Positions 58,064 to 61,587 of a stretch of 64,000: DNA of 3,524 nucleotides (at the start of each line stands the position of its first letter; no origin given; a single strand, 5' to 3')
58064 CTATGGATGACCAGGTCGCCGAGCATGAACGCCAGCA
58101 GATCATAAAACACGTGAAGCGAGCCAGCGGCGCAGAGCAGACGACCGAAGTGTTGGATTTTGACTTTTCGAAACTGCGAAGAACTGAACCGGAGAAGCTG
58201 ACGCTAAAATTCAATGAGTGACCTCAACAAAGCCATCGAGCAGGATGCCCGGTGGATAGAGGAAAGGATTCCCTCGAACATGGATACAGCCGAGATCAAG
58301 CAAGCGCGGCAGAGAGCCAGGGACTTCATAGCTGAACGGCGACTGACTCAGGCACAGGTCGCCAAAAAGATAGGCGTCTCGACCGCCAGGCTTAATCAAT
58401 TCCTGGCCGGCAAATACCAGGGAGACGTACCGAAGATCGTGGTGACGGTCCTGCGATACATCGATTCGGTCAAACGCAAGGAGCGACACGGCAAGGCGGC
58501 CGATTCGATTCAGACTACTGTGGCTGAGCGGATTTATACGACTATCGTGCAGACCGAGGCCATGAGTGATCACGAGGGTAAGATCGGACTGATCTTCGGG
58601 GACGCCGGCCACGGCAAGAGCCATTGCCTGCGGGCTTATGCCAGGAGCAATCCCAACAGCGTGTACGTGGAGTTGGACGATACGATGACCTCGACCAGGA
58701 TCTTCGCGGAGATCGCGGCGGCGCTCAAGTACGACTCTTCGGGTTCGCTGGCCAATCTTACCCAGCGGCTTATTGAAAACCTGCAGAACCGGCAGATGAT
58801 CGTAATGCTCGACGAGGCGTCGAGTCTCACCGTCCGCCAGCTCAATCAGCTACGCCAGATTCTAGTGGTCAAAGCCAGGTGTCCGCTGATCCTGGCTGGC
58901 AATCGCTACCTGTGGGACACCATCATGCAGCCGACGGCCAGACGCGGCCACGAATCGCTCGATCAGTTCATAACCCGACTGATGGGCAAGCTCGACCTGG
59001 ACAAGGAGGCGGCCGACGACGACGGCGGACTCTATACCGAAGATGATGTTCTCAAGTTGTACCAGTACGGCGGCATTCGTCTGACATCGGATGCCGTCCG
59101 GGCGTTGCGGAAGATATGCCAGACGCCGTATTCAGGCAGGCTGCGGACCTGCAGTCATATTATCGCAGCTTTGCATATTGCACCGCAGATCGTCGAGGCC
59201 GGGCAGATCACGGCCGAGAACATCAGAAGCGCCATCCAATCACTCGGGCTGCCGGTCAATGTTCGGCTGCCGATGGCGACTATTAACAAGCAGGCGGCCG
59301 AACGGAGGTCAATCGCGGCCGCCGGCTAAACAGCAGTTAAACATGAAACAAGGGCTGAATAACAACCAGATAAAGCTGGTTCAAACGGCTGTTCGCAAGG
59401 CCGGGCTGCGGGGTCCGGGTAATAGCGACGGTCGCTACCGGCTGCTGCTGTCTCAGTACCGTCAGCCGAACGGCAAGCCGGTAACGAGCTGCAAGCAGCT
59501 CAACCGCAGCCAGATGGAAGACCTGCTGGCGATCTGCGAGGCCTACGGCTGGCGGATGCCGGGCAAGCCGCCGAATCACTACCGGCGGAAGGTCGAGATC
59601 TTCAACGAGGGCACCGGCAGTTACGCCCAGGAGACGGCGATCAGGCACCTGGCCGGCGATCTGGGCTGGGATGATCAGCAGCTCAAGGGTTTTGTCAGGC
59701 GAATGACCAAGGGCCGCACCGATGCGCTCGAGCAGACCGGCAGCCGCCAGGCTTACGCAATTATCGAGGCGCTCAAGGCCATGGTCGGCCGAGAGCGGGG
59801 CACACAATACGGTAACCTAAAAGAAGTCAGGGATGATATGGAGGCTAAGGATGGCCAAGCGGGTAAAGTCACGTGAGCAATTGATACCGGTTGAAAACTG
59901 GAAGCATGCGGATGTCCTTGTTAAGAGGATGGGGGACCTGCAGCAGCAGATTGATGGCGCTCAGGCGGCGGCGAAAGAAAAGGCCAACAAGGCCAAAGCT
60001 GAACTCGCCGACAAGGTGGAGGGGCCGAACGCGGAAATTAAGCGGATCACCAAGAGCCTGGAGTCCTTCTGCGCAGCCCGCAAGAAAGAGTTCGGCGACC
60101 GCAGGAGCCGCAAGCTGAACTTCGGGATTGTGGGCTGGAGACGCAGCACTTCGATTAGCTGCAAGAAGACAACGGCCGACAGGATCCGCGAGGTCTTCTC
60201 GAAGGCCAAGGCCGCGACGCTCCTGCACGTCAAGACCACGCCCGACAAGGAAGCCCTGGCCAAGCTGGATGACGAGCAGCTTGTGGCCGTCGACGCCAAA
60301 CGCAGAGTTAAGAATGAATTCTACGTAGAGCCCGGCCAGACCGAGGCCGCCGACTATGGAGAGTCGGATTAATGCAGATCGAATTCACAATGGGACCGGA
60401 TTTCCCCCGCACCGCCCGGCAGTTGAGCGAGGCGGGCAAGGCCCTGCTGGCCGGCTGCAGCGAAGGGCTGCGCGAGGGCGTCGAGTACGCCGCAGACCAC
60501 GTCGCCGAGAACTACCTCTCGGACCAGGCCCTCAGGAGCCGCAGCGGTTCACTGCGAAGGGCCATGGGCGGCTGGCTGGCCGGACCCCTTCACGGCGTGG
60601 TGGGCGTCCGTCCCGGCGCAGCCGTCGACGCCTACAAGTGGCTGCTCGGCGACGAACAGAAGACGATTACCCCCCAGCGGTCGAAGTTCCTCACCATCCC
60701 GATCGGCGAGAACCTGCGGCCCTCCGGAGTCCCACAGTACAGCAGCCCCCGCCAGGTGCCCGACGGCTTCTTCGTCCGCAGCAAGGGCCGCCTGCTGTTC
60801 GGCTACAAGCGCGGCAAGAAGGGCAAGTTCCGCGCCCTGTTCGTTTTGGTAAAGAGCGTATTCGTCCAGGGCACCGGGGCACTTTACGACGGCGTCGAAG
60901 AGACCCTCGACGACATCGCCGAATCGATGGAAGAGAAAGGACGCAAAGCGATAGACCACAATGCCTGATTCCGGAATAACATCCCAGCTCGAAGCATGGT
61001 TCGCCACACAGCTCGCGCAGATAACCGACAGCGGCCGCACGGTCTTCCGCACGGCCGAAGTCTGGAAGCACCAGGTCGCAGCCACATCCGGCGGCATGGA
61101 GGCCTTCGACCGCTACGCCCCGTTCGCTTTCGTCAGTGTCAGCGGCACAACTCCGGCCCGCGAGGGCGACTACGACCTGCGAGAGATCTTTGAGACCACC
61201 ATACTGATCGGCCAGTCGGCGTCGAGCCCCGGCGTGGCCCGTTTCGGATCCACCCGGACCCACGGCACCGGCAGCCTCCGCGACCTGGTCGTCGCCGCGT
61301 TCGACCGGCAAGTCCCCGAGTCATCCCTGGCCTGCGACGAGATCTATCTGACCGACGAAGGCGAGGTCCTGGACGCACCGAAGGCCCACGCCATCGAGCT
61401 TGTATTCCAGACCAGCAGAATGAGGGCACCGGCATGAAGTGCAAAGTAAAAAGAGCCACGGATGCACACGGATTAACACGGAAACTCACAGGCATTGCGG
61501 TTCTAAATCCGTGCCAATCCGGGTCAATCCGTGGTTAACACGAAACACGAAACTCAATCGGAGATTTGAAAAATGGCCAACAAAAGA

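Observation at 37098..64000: Mu-like transposable prophage whose virion genes are split into two divergent arms around a central early region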

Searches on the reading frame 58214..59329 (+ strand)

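Call 7: search_protein_families(library=pfam, max_evalue=0.01, proteins=[window:58214-59329:+])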
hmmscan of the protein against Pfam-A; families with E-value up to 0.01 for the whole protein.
window:58214-59329:+ (371 aa): 11 families
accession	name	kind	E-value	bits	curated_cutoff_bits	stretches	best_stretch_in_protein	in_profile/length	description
PF13401.12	AAA_22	-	1e-17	65.1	27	1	121-235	4-128/130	AAA domain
PF05621.17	TniB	-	1.3e-05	25.2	22.4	1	99-237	11-169/189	Bacterial TniB protein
PF13191.12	AAA_16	-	5e-05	24.3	32.6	1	116-223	18-129/167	AAA ATPase domain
PF01381.28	HTH_3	-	0.00018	21.9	23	1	41-68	7-34/55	Helix-turn-helix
PF13560.12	HTH_31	-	0.0002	22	27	1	27-68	5-39/64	Helix-turn-helix domain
PF13604.12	AAA_30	-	0.00044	20.5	27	1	120-219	16-114/191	AAA domain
PF24852.1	DUF7726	-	0.00058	20.4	26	1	28-67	7-48/73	Domain of unknown function (DUF7726)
PF00004.35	AAA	-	0.0017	19.2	21.2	0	126-241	2-118/131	ATPase family associated with various cellular activities (AAA)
PF13744.12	HTH_37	-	0.0033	17.7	27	0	35-68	23-56/80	Helix-turn-helix domain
PF13245.12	AAA_19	-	0.0042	17.7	25.1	0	113-229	1-124/134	AAA domain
PF25199.1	nSTAND_NTPase5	-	0.0061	16.8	34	0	100-232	21-135/145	Novel STAND NTPase 5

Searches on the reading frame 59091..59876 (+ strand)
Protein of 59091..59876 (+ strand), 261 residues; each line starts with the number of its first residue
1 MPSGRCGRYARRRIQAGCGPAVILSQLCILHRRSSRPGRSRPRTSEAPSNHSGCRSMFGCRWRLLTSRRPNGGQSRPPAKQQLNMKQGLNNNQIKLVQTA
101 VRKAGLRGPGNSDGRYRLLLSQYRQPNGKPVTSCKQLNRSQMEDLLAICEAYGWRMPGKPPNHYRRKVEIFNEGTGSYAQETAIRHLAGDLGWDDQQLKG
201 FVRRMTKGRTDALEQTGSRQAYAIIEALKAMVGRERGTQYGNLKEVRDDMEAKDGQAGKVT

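Call 7: search_protein_families(library=pfam, max_evalue=0.01, proteins=[window:59091-59876:+])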
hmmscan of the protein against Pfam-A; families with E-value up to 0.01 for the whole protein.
window:59091-59876:+ (261 aa): 1 family
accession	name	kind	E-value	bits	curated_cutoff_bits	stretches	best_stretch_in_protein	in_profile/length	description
PF06252.17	GemA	-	6.8e-09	37.1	27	1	115-234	5-119/119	Bacteriophage Mu, GemA protein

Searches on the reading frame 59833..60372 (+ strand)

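Call 7: search_protein_families(library=pfam, max_evalue=0.01, proteins=[window:59833-60372:+])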
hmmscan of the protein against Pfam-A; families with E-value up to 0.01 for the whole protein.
window:59833-60372:+ (179 aa): 1 family
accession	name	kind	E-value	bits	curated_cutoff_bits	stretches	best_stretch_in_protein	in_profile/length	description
PF07352.17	Phage_Mu_Gam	-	3.7e-24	85.8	28.3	1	23-167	1-149/149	Bacteriophage Mu Gam like protein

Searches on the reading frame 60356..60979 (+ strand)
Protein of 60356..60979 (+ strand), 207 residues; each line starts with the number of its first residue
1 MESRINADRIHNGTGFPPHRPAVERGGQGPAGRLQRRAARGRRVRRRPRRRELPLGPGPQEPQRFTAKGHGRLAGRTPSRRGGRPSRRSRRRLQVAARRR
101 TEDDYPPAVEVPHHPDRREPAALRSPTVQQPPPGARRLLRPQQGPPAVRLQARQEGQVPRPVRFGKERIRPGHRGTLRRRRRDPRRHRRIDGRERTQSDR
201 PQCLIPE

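Call 7: search_protein_families(library=pfam, max_evalue=0.01, proteins=[window:60356-60979:+])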
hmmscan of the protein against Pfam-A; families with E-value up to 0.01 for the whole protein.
window:60356-60979:+ (207 aa): 0 families

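Call 8: search_protein_families(library=phrogs, max_evalue=0.01, proteins=[window:60356-60979:+])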
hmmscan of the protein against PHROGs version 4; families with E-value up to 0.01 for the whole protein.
window:60356-60979:+ (207 aa): 0 families

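Call 70: search_protein_families(library=pfam, max_evalue=0.0001, proteins=[window:60372-60968:+])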
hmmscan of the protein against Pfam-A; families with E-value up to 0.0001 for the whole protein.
window:60372-60968:+ (198 aa): 0 families

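Call 91: search_solved_structures(query=window:60372-60968:+, max_evalue=1)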
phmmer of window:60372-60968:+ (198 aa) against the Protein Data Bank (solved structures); distinct sequences matched with E-value up to 1: 3.
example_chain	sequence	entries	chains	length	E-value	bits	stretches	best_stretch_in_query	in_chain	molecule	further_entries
6xr2_A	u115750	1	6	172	0.18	14.6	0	153-193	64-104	dTor_3x57R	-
7qof_a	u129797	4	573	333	0.26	14.2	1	89-175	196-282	Auxiliary capsid protein gp36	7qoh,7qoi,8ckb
6xr1_A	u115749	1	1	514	0.45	13.4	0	153-193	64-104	dTor_9x57R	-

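Call 93: find_homologous_proteins(query=window:60372-60968:+, max_evalue=1e-10)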
Query window:60372-60968:+ (198 aa): 340 proteins with E <= 1e-10 among 647 candidates; the best 120 are listed.
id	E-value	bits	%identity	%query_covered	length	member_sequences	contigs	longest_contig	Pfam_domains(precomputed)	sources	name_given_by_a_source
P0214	2.7e-127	440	100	100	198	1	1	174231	-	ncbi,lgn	-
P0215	2.7e-80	287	69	94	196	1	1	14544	-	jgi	-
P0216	6.4e-80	285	68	97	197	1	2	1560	-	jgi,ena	-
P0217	7.3e-78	279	65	98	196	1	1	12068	-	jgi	-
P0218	1.4e-77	278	67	94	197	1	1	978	-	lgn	-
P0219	1.7e-77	277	65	96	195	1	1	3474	-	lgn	-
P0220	6.9e-77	276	65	98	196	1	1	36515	-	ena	-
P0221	2.7e-76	274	65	95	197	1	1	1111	-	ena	-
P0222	3.7e-76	273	66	94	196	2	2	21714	-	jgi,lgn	-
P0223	4.1e-76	273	66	95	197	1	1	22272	-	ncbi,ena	-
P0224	4.4e-76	273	64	96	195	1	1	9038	-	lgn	-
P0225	8.7e-76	272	62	97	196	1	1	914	-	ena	-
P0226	1.2e-75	271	67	95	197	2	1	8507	-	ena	-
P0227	1.3e-75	271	65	97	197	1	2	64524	-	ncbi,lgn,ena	-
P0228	2.4e-75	270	66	95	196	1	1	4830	-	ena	-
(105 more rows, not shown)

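Call 94: find_encoding_contigs(protein=P0220, flank=10000, max_places=2)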
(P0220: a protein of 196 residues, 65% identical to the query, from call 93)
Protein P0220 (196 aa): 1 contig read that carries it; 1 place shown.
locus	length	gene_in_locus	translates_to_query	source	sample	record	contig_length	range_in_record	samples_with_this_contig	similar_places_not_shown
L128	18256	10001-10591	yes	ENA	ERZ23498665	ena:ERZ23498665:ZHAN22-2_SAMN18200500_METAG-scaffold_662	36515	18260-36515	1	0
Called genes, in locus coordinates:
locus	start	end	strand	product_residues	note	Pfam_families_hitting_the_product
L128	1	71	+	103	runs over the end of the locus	-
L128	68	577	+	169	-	PF00847:AP2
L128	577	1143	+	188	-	PF11985:Phage_Mu_Gp27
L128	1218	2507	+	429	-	PF03237:Terminase_6N (faint), PF17289:Terminase_6C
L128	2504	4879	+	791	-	PF04860:Phage_portal, PF04233:Phage_Mu_F (weak)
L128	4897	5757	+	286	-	PF04586:Peptidase_S78 (weak)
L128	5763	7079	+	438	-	PF05065:Phage_capsid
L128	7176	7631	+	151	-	-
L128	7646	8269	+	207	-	-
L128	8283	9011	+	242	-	-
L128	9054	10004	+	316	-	PF24163:HCP (weak)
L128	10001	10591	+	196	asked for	-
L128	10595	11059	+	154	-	-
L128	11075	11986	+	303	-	-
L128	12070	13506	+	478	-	-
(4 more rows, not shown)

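Call 107: predict_structure(alignment_id=A4)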
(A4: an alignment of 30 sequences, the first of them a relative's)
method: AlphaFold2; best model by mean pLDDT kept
length: 198 residues; sequences in the alignment: 30
mean_pLDDT: 76.4   pTM: 0.60
mean pLDDT of the five models: 76.4, 72.2, 67.9, 67.4, 56.6
residues with pLDDT >= 90: 23; 70-90: 132; 50-70: 22; < 50: 21
segments of 3 or more residues with pLDDT < 50: 52-54, 95-105, 162-168
pLDDT, mean of each block of 10 residues (from residue 1): 78 79 87 92 79 60 86 86 73 48 55 80 79 82 84 83 45 81 90 81
secondary structure, 60 per line:
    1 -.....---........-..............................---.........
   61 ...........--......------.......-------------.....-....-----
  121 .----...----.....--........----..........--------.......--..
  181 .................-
elements in order: E2-6 H10-17 H19-48 H52-64 E65-71 E74-79 H86-92 E106-110 E133-137 E140-147 E152-161 H170-176 H179-197

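Call 110: fold_search(model_id=the predicted structure, library=pdb)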
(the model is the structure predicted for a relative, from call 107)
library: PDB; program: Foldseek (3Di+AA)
matches with E <= 10: 587; with E <= 0.001: 0
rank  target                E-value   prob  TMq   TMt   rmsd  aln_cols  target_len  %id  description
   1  8etp_A                1.7e-01  0.07  0.12  0.07  21.5       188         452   16  Cryo-EM structure of cGMP bound closed state of human CNGA3/CNGB3 channel in GDN (released 2023-08-02)
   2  2d4r_C                4.1e-01  0.08  0.17  0.22  24.3       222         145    8  Crystal structure of TTHA0849 from Thermus thermophilus HB8 (released 2005-12-13)
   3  7dib_B                5.5e-01  0.04  0.10  0.06  13.7        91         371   14  Crystal structure of D-threonine aldolase from Filomicrobium marinum (released 2021-08-04)
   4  4dx8_B                6.5e-01  0.08  0.10  0.13  14.5        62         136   11  ICAP1 in complex with KRIT1 N-terminus (released 2013-01-09)
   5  7dib_A                6.5e-01  0.04  0.10  0.06  13.8        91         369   14  Crystal structure of D-threonine aldolase from Filomicrobium marinum (released 2021-08-04)
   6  3voq_B                6.9e-01  0.11  0.12  0.18  13.7        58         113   10  Crystal structure of the pleckstrin homology domain of human Sin1, a TORC2 subunit (released 2012-04-11)
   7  8fo9_A                6.9e-01  0.08  0.14  0.04  12.5       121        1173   12  Cryo-EM structure of Rab29-LRRK2 complex in the LRRK2 tetramer state (released 2024-01-03)
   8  9nj8_A                6.9e-01  0.04  0.14  0.14  20.6       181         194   12  Crystal structure of apo Vibrio cholerae CqsR with D198N mutation (released 2025-07-02)
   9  2d4r_A                7.3e-01  0.14  0.14  0.19  24.7        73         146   16  Crystal structure of TTHA0849 from Thermus thermophilus HB8 (released 2005-12-13)
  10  4mk0_A                7.3e-01  0.10  0.13  0.05  12.5        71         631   22  Crystal structure of G protein-coupled receptor kinase 2 in complex with a a rationally designed paroxetine derivative (released 2014-01-22)
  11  7kiw                  8.6e-01  0.06  0.09  0.05  16.6        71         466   15  Crystal structure of Pseudomonas aeruginosa PBP3 in complex with zidebactam (released 2021-01-13)
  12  3zq5                  8.6e-01  0.04  0.17  0.10  15.6       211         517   11  Structure of the Y263F mutant of the cyanobacterial phytochrome Cph1 (released 2011-11-30)
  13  9nj8_B                8.6e-01  0.03  0.14  0.14  18.8       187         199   11  Crystal structure of apo Vibrio cholerae CqsR with D198N mutation (released 2025-07-02)
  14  4jif_A                9.7e-01  0.06  0.08  0.12  14.0        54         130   13  Co-crystal structure of ICAP1 PTB domain in complex with a KRIT1 peptide (released 2013-05-01)
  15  6iov_A                9.7e-01  0.05  0.15  0.13  22.3       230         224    8  The ligand binding domain of Mlp37 with arginine (released 2019-11-06)
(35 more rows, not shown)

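Call 113: fold_search(model_id=the predicted structure, library=viral)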
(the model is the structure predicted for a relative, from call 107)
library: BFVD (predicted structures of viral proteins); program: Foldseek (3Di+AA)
matches with E <= 10: 754; with E <= 0.001: 1
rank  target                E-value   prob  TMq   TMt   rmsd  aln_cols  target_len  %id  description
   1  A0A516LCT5            1.5e-04  1.00  0.35  0.34  10.6       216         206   16  (no name in the UniProt tables at hand)
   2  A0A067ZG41            2.3e-03  0.99  0.39  0.40  11.2       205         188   13  (no name in the UniProt tables at hand)
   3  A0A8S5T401            4.6e-03  0.98  0.38  0.40   9.8       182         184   14  Uncharacterized protein [Myoviridae sp. ctqfO1]
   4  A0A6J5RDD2            5.2e-03  0.99  0.45  0.41  10.8       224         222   14  Uncharacterized protein [uncultured Caudovirales phage]
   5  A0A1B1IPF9            1.5e-02  1.00  0.46  0.64   5.5       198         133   13  (no name in the UniProt tables at hand)
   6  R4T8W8                2.0e-02  0.94  0.40  0.45   8.9       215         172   12  Uncharacterized protein [Halogranum tailed virus 1]
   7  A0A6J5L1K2            2.6e-02  0.92  0.42  0.30  15.2       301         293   10  Uncharacterized protein [uncultured Caudovirales phage]
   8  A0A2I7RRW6            2.7e-02  0.93  0.42  0.34  11.1       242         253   11  (no name in the UniProt tables at hand)
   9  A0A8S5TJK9            2.9e-02  0.93  0.44  0.39  12.8       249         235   13  Minor tail protein [Caudovirales sp. ctu3532]
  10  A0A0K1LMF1            2.9e-02  0.92  0.41  0.48  10.7       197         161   12  (no name in the UniProt tables at hand)
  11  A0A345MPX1            2.9e-02  0.51  0.24  0.27   9.6       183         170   10  (no name in the UniProt tables at hand)
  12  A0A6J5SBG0            4.6e-02  0.72  0.36  0.37  10.1       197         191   15  Uncharacterized protein [uncultured Caudovirales phage]
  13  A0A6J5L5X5            6.1e-02  0.66  0.38  0.31  14.2       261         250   11  Uncharacterized protein [uncultured Caudovirales phage]
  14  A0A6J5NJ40            8.1e-02  0.69  0.37  0.42  11.7       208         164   12  Uncharacterized protein [uncultured Caudovirales phage]
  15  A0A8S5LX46            8.6e-02  0.54  0.36  0.40  11.0       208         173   10  Putative tail component [Siphoviridae sp. ctRiO19]
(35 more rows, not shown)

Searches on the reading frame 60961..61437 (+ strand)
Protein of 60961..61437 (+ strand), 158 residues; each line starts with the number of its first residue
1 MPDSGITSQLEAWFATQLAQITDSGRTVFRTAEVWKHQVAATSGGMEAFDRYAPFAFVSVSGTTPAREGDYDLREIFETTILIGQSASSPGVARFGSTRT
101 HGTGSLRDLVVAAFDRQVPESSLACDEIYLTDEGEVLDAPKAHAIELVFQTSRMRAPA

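Call 7: search_protein_families(library=pfam, max_evalue=0.01, proteins=[window:60961-61437:+])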
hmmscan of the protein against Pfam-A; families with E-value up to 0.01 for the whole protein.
window:60961-61437:+ (158 aa): 0 families

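Call 8: search_protein_families(library=phrogs, max_evalue=0.01, proteins=[window:60961-61437:+])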
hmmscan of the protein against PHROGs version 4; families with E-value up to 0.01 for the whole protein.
window:60961-61437:+ (158 aa): 0 families

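Call 92: search_solved_structures(query=window:60961-61437:+, max_evalue=1)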
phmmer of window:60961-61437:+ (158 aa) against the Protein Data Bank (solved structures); distinct sequences matched with E-value up to 1: 0.
